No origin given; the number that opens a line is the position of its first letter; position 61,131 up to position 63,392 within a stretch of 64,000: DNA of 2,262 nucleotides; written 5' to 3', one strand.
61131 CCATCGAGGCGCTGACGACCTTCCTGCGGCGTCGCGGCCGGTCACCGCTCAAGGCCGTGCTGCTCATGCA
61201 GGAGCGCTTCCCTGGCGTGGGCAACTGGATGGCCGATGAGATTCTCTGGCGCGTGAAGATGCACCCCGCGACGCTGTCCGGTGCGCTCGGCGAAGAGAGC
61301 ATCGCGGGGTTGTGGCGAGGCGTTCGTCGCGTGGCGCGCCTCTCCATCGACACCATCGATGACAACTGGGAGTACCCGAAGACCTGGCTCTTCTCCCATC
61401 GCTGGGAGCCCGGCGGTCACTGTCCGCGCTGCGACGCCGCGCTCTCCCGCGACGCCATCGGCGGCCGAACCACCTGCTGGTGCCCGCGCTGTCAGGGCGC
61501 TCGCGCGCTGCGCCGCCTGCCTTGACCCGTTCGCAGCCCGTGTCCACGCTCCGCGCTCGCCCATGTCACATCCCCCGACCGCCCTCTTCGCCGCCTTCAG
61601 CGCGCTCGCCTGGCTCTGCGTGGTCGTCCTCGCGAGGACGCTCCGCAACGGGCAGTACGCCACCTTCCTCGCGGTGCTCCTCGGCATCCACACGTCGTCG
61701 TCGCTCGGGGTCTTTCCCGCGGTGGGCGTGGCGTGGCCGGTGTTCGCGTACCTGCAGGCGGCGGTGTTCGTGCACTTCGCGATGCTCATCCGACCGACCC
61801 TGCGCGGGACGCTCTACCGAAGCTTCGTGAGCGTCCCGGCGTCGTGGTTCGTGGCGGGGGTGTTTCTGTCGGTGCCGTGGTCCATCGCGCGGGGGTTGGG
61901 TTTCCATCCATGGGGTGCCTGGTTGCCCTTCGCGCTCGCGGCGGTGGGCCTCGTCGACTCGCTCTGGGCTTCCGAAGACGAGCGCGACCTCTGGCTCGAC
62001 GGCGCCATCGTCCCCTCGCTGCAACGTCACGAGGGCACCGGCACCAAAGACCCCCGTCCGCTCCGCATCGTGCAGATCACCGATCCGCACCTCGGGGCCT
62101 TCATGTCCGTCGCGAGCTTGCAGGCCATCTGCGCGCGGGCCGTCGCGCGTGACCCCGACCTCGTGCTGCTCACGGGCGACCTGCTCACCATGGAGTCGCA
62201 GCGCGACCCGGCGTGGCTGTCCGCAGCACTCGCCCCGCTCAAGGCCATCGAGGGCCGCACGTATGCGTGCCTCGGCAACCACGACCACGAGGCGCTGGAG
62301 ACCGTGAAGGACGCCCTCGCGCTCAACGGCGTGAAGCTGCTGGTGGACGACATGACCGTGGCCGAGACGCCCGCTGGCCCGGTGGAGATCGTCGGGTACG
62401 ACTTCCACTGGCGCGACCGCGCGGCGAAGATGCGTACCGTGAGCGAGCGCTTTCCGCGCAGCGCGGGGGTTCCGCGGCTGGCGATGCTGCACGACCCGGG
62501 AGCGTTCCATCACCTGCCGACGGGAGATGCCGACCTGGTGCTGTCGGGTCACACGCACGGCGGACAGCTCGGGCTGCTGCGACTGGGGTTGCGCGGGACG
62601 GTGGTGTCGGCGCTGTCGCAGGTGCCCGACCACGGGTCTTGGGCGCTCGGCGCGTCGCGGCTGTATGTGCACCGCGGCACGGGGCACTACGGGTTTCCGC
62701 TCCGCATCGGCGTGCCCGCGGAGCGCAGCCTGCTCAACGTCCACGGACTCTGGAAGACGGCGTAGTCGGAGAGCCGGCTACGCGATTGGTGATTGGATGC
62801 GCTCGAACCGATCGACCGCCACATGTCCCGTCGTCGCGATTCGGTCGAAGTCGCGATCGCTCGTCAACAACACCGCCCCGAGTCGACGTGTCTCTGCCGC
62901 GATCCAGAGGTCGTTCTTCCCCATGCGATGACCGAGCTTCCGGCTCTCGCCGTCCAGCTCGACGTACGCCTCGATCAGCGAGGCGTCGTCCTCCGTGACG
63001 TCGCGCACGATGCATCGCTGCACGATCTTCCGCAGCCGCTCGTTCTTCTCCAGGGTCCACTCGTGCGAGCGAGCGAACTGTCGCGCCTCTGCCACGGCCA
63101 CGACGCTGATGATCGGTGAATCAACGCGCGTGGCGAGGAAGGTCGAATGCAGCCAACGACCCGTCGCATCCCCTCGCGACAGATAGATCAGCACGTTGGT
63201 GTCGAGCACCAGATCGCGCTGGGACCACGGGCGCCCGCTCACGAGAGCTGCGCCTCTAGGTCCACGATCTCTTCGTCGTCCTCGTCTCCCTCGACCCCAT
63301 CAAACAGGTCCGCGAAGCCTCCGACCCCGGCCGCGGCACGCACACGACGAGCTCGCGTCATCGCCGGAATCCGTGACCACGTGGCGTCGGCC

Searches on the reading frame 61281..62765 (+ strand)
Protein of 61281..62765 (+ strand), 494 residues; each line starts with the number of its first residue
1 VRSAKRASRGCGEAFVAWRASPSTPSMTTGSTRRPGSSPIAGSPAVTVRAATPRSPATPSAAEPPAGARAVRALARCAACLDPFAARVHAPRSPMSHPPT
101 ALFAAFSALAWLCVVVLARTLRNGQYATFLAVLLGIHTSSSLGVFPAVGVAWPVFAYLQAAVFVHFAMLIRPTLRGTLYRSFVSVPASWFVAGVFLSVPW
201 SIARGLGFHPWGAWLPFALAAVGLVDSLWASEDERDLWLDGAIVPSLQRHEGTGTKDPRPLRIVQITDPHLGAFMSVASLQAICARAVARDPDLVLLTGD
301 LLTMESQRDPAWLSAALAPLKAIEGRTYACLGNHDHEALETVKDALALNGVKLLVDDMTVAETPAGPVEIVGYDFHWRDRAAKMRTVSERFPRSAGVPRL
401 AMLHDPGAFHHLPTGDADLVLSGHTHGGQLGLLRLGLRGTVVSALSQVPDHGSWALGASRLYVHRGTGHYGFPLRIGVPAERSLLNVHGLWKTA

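Call 96: search_protein_families(library=pfam, proteins=[window:61281-62765:+], max_evalue=0.0001)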
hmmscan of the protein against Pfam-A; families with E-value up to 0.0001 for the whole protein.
window:61281-62765:+ (494 aa): 2 families
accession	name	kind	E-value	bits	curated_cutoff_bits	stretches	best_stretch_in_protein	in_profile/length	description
PF00149.33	Metallophos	-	3.6e-10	41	21.5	1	261-427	1-190/191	Calcineurin-like phosphoesterase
PF12850.12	Metallophos_2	-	3.9e-05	24.1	27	1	262-426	2-117/154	Calcineurin-like phosphoesterase superfamily domain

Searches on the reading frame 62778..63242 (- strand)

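Call 96: search_protein_families(library=pfam, proteins=[window:62778-63242:-], max_evalue=0.0001)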
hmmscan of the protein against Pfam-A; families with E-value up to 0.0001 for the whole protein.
window:62778-63242:- (154 aa): 1 family
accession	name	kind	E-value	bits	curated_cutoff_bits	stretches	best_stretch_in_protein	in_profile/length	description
PF01850.27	PIN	-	1.3e-11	45.6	23.6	1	12-136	2-118/120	PIN domain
